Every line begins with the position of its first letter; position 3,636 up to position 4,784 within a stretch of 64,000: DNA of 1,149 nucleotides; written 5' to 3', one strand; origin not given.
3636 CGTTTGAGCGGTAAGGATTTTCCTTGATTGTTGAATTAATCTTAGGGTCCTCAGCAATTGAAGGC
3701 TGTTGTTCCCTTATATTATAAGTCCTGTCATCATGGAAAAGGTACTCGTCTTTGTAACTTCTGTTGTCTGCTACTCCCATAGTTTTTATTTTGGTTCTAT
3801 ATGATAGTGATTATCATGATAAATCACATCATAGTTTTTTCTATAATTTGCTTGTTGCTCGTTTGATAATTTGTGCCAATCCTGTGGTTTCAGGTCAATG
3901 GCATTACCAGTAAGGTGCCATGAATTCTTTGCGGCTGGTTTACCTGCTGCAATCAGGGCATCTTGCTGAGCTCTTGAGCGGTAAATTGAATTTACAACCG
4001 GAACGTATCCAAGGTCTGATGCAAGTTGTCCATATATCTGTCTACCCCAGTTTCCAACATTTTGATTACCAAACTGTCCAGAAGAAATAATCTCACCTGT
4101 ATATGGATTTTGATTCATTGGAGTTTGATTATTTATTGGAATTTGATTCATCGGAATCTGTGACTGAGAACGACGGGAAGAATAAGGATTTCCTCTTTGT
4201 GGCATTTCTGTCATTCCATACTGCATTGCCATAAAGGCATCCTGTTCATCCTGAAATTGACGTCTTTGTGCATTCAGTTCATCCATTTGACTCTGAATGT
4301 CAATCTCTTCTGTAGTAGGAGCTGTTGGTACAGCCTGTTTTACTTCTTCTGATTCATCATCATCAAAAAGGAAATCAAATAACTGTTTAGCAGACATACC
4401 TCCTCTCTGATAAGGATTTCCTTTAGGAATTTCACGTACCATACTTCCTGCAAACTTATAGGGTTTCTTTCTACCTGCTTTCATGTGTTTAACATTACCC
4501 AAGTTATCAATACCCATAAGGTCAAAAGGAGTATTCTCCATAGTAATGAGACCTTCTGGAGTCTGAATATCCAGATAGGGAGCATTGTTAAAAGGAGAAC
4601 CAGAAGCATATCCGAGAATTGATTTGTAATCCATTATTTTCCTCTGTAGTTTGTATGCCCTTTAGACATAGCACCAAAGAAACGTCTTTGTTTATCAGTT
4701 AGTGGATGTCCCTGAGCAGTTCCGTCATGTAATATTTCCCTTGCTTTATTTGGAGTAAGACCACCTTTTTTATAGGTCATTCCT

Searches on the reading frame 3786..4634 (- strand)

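Call 106: search_protein_families(library=phrogs, max_evalue=0.001, proteins=[window:3786-4634:-])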
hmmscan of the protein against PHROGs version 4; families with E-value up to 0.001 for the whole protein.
window:3786-4634:- (282 aa): 4 families
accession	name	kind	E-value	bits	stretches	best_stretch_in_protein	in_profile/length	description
phrog_465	-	lysis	1.4e-07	32.1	1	214-266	77-131/292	endolysin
phrog_5115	-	moron, auxiliary metabolic gene and host takeover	0.00014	22.2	1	192-253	19-79/283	ferredoxin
phrog_894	-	lysis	0.00026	21.1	1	207-258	84-130/389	endolysin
phrog_2649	-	lysis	0.00058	20.8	1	201-256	25-101/261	endolysin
